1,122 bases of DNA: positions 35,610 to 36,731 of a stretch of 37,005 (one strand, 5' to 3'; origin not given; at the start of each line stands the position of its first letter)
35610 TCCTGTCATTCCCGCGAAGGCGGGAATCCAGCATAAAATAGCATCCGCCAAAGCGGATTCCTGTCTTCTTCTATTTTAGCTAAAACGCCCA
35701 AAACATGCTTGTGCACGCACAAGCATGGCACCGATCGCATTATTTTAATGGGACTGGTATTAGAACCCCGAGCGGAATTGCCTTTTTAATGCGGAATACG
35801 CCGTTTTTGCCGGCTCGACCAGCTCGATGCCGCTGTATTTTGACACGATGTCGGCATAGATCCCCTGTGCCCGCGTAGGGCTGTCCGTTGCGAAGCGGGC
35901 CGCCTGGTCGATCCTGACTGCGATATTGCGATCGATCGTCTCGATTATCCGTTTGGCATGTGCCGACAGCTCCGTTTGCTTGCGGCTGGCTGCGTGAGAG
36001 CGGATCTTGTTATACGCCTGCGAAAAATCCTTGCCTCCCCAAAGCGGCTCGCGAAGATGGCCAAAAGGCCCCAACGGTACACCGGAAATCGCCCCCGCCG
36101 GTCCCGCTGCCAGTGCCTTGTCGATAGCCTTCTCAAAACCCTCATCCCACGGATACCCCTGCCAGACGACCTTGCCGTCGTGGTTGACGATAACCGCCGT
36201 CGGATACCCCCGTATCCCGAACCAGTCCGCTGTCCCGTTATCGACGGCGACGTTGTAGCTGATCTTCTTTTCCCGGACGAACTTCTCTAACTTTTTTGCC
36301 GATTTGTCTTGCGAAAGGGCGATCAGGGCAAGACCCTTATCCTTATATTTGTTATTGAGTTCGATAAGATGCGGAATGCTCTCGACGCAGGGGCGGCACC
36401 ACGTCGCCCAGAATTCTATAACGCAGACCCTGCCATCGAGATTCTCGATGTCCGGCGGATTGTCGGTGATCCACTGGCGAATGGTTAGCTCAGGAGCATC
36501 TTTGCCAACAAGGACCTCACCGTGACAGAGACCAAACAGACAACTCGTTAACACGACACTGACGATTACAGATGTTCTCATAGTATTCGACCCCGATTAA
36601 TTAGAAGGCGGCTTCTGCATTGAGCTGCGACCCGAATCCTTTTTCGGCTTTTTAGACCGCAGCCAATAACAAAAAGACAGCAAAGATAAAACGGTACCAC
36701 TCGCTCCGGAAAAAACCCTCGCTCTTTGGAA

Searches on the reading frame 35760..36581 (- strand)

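Call 39: search_protein_families(library=pfam, proteins=[window:35760-36581:-], max_evalue=0.001)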
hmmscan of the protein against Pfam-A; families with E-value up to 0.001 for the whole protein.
window:35760-36581:- (273 aa): 5 families
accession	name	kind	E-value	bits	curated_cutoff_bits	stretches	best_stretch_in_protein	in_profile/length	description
PF00578.27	AhpC-TSA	-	3.1e-16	59.9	26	1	25-140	1-123/124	AhpC/TSA family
PF08534.16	Redoxin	-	3e-15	56.8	26.6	1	26-147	3-137/148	Redoxin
PF13905.12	Thioredoxin_8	-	7e-14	52.4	27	1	50-138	1-94/94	Thioredoxin-like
PF00085.26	Thioredoxin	-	1e-07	32.3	23.5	1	51-97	19-64/103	Thioredoxin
PF20029.6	DUF6436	-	0.0005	20.2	27.3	1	49-148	19-96/133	Domain of unknown function (DUF6436)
